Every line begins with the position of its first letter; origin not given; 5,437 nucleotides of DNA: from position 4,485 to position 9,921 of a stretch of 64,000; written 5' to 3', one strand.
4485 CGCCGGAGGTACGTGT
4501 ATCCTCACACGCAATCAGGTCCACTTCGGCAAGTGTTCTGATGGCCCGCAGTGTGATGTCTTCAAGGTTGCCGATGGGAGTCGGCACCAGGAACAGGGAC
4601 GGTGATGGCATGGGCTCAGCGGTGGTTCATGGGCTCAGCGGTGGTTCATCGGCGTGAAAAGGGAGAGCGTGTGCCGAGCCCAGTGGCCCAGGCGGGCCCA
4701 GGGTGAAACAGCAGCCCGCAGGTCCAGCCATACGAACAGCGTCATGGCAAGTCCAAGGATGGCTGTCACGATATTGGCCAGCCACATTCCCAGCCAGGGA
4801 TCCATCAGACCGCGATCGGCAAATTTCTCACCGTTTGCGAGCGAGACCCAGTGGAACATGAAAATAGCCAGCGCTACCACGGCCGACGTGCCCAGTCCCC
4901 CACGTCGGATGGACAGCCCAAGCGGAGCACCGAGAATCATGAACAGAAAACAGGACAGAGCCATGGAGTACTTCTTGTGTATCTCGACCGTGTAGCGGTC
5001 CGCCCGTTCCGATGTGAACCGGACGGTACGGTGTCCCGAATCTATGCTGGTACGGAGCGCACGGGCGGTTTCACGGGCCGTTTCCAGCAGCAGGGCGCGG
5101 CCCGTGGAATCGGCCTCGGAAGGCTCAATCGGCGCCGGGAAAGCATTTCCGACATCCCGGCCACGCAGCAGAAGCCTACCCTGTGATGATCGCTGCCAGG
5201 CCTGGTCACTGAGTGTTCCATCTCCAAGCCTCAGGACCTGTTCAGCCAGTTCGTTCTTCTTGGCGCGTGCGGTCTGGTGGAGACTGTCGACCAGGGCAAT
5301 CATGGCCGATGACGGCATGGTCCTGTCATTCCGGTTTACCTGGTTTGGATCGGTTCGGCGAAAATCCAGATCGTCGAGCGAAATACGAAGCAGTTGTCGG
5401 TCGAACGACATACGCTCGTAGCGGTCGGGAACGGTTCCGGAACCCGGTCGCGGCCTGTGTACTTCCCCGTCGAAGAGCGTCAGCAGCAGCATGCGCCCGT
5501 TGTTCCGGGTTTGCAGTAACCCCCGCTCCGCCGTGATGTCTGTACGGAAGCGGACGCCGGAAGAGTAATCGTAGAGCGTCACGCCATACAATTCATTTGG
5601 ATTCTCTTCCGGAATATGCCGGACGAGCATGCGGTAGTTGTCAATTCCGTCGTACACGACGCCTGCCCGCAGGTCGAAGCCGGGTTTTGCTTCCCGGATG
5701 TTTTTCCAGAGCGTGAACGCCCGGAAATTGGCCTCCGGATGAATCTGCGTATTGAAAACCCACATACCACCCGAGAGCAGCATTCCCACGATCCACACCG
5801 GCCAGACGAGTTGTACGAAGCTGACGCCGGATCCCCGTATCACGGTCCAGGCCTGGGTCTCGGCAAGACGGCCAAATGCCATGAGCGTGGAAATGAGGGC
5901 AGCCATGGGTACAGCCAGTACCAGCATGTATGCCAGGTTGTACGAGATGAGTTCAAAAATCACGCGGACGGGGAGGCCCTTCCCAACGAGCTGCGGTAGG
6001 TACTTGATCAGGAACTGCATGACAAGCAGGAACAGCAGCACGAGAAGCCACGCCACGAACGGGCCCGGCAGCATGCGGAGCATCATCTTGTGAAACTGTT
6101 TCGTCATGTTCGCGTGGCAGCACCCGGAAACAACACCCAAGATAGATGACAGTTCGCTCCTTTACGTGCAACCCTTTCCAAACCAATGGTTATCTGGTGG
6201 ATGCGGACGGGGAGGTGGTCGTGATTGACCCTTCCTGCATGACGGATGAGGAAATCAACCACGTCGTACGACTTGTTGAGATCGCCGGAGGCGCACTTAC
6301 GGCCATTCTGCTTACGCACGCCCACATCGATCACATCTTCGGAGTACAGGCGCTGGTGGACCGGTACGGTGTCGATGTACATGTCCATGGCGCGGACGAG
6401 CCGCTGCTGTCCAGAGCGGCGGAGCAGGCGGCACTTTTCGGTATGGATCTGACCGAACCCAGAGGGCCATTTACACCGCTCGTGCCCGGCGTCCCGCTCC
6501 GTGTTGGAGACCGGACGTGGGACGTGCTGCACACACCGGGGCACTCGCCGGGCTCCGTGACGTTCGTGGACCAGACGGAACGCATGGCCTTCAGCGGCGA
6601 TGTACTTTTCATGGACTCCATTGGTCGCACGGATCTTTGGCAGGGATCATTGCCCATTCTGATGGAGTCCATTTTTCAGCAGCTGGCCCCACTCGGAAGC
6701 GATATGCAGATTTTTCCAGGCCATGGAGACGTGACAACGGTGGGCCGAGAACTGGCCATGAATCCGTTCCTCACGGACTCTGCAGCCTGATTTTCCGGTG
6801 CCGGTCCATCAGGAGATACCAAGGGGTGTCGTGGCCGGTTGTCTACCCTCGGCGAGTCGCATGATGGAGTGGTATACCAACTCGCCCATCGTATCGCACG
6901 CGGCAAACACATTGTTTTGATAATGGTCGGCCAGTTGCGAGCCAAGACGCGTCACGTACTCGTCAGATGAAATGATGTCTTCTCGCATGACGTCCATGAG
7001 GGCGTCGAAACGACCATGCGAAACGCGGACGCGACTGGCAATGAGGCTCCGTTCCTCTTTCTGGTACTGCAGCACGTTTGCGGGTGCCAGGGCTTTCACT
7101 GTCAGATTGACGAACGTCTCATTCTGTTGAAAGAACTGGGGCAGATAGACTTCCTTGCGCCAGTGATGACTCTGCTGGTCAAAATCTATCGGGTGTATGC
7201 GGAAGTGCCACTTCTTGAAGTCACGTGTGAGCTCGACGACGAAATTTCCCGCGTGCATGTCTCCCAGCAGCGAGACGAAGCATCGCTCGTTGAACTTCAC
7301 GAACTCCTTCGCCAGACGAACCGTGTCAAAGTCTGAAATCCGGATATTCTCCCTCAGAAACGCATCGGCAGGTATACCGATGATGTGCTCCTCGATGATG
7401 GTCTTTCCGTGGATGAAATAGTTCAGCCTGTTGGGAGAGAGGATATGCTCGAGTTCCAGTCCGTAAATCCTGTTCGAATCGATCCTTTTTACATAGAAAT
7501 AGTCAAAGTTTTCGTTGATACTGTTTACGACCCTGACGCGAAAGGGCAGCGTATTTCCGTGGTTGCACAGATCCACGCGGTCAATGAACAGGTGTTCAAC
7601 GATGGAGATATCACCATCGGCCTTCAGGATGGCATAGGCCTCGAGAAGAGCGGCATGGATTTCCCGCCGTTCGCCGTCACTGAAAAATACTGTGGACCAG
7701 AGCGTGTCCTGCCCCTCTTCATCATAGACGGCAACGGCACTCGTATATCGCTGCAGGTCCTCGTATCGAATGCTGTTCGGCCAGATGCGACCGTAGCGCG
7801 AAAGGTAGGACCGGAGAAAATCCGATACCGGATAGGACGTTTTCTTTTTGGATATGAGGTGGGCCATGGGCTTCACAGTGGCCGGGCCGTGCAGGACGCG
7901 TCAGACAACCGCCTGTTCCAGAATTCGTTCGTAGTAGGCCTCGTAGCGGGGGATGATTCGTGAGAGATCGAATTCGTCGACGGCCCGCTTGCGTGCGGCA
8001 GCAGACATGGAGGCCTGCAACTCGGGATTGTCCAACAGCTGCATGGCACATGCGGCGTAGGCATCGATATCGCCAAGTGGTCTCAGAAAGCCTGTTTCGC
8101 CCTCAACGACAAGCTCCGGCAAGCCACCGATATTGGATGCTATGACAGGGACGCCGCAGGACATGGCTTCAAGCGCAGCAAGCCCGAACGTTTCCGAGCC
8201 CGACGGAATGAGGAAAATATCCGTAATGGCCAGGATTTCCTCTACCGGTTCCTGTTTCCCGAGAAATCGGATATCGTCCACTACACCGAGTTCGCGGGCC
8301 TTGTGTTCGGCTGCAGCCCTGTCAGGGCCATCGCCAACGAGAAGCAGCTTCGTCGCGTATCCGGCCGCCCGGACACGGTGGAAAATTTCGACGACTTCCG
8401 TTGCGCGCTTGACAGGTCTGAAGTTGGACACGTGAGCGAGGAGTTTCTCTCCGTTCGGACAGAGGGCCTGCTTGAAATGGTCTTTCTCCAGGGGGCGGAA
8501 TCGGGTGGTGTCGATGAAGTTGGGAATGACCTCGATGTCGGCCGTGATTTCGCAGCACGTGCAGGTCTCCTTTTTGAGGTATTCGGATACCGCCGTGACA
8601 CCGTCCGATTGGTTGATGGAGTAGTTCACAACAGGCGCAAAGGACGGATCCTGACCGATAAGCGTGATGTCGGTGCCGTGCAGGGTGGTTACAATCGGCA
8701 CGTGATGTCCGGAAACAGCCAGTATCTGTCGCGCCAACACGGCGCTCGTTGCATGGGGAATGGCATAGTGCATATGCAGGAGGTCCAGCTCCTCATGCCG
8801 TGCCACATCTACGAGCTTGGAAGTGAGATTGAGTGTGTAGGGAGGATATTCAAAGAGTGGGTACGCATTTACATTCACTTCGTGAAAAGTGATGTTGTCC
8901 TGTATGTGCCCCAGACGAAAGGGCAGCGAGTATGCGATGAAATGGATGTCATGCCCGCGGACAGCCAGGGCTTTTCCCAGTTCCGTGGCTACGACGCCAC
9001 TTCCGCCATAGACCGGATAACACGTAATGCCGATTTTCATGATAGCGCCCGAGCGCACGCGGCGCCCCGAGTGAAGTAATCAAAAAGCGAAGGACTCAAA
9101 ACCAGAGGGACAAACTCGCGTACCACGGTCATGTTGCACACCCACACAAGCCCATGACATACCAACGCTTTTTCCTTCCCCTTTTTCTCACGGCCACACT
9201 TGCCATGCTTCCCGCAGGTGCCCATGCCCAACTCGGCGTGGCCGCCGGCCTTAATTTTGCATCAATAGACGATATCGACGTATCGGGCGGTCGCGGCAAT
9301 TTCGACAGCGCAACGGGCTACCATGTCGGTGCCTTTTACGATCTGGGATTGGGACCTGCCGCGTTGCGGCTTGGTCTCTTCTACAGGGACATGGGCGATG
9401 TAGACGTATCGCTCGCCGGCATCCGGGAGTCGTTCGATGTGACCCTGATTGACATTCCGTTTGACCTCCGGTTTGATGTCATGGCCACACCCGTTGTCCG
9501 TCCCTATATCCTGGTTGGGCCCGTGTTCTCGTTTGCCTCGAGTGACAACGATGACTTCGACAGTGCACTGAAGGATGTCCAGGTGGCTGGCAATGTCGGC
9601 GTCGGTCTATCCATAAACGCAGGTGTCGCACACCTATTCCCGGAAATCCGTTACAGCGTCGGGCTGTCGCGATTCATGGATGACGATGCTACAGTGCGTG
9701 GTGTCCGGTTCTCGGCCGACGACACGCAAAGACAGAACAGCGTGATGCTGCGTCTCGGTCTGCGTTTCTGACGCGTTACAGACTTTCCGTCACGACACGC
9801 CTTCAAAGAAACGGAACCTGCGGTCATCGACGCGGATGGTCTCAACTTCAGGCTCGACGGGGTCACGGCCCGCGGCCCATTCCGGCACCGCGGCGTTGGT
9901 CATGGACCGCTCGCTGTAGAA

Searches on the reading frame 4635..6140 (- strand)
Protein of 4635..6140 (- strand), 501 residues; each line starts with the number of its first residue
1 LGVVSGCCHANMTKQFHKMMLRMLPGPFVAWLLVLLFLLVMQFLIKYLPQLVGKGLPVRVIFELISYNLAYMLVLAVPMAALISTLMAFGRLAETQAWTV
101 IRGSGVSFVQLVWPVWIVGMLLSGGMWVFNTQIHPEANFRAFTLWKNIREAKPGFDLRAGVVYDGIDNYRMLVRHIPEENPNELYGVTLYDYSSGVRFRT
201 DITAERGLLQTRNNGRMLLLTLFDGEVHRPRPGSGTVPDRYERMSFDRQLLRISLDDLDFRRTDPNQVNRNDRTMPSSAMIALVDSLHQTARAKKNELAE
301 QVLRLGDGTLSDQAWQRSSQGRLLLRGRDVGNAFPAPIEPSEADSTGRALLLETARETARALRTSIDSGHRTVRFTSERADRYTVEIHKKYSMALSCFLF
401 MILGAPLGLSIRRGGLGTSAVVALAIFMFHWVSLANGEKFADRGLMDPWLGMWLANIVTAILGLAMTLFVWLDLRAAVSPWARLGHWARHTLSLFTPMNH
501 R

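Call 27: search_protein_families(library=ncbifam, proteins=[window:4635-6140:-], max_evalue=0.00001)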
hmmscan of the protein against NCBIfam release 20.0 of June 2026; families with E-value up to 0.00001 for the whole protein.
window:4635-6140:- (501 aa): 2 families
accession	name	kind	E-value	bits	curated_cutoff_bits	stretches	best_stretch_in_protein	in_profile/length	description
TIGR04407.1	LptF_YjgP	equivalog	3.3e-43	147.7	230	2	16-267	2-247/347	LPS export ABC transporter permease LptF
TIGR04408.1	LptG_lptG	equivalog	1.5e-31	109.3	240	2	29-210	12-193/351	LPS export ABC transporter permease LptG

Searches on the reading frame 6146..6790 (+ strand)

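Call 27: search_protein_families(library=ncbifam, proteins=[window:6146-6790:+], max_evalue=0.00001)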
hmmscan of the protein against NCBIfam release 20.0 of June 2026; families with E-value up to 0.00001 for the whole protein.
window:6146-6790:+ (214 aa): 14 families
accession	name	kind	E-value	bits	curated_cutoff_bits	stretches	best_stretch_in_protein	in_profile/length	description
TIGR03413.1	GSH_gloB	equivalog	3.3e-21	75.8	200.8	1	18-193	16-164/248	hydroxyacylglutathione hydrolase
NF033105.1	bla_subclass_B3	equivalog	1.9e-13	50.3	240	1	16-160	26-173/257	subclass B3 metallo-beta-lactamase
NF012229.1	bla_class_B_core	domain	2.9e-13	50.2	100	1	12-140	14-136/139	metallo-beta-lactamase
TIGR04558.1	SoxH_rel_PQQ_1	hypoth_equivalog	7.3e-12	45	300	1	16-203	37-223/285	quinoprotein relay system zinc metallohydrolase 1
NF041804.1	MBL_fold_SolJ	exception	2e-11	43.5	350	0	11-81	16-84/224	solanimycin biosynthesis MBL-fold hydrolase SolJ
NF007597.0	PRK10241.1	equivalog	4.3e-11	42.6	421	1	17-193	17-165/251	hydroxyacylglutathione hydrolase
TIGR04559.1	SoxH_rel_PQQ_2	hypoth_equivalog_domain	1.6e-09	37.6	280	1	23-198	40-217/283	quinoprotein relay system zinc metallohydrolase 2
NF040641.1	bifunc_ST_SDO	equivalog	7.3e-09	35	625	1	35-203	186-351/423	bifunctional sulfur transferase/dioxygenase Blh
NF000438.2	blaPOM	exception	8.8e-09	34.9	610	1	35-158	80-204/286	POM family subclass B3 metallo-beta-lactamase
NF040644.1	blaPAM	exception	1.4e-08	34.2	615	1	16-143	60-189/287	PAM family subclass B3 metallo-beta-lactamase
NF033106.1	blaL1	exception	3e-08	33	560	1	18-144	64-192/290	L1 family subclass B3 metallo-beta-lactamase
NF000805.0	PRK00055.2-3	equivalog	5.4e-07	29.1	416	1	13-81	22-86/307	ribonuclease Z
TIGR02651.1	RNase_Z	equivalog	2.2e-06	27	292.95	1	13-77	18-78/302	ribonuclease Z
NF033088.2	bla_subclass_B1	equivalog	6e-06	26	200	1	6-96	24-113/217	subclass B1 metallo-beta-lactamase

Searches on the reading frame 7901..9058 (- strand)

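Call 27: search_protein_families(library=ncbifam, proteins=[window:7901-9058:-], max_evalue=0.00001)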
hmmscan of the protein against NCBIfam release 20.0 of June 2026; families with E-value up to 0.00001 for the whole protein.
window:7901-9058:- (385 aa): 35 families (the best 25 are shown)
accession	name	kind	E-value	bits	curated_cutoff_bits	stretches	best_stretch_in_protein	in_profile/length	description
TIGR03999.1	thiol_BshA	equivalog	1.1e-165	551.2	273.7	1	7-380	1-374/375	N-acetyl-alpha-D-glucosaminyl L-malate synthase BshA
TIGR03088.1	stp2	hypoth_equivalog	2.1e-38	132.3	409.05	1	61-380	52-374/374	TIGR03088 family PEP-CTERM/XrtA system glycosyltransferase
NF041876.1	EPS_EpsE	equivalog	1.6e-30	106.7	400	1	76-367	99-384/389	exopolysaccharide biosynthesis GT4 family glycosyltransferase EpsE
TIGR04063.1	stp3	hypoth_equivalog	3.5e-28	98.6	442.05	1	145-380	152-396/397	TIGR04063 family PEP-CTERM/XrtA system glycosyltransferase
TIGR02149.1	glgA_Coryne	subfamily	5.5e-27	94.9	302.4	1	16-379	14-390/391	glycogen synthase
NF047684.1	TeichurnBiosyTuaC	equivalog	1.6e-25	89.8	550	1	90-379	108-389/391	teichuronic acid biosynthesis protein TuaC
TIGR03449.1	mycothiol_MshA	equivalog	3.5e-24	85.5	462.5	1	173-368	188-392/406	D-inositol-3-phosphate glycosyltransferase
NF038229.1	Glyco4_Geo_Pelo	equivalog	3.2e-22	79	400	1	117-380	77-337/338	GPMC system family 4 glycosyltransferase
NF053787.1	GlcN_PG_synth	equivalog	1.1e-19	70.6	480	1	150-380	143-360/361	N-acetylglucosaminyl phosphatidylglycerol synthase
TIGR04047.1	MSMEG_0565_glyc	hypoth_equivalog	1e-18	67.6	259.85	1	9-353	2-350/373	MSMEG_0565 family glycosyltransferase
TIGR04157.1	glyco_rSAM_CFB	subfamily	1.2e-17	64.1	400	1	148-371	167-401/406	TIGR04157 family glycosyltransferase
NF012028.0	PRK15484.1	subfamily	3.1e-16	59.4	618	1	157-374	146-373/380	lipopolysaccharide N-acetylglucosaminyltransferase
NF038298.1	EPS_HpsO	equivalog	2.1e-15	56.4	575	1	145-377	141-385/388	hormogonium polysaccharide biosynthesis glycosyltransferase HpsO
NF038255.1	exopoly_VpsD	equivalog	1.1e-14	54.1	300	1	148-380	154-380/381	VpsD family glycosyltransferase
NF047880.1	glyco_SdgA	exception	9.1e-14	50.9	800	1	112-371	231-482/488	serine-aspartate repeat adhesin O-glycosyltransferase SdgA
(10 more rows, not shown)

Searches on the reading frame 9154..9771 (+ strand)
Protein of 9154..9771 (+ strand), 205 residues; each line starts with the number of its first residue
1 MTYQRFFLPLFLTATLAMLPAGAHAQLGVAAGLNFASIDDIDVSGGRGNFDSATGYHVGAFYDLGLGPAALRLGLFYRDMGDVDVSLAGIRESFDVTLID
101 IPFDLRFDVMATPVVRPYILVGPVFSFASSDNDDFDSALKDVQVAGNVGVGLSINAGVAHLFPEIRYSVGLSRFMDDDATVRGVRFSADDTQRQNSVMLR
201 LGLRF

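Call 27: search_protein_families(library=ncbifam, proteins=[window:9154-9771:+], max_evalue=0.00001)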
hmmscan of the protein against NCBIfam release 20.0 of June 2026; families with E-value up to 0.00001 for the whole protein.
window:9154-9771:+ (205 aa): 2 families
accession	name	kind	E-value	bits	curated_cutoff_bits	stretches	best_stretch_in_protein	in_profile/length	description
NF052311.1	T9SS_PorT_SprT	equivalog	3.5e-07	29.8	125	1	92-179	122-214/239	type IX secretion/gliding motility protein PorT/SprT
NF049866.1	outer_TDE1717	subfamily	3.8e-07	30.3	135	1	11-205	6-210/210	TDE1717 family outer membrane beta-barrel protein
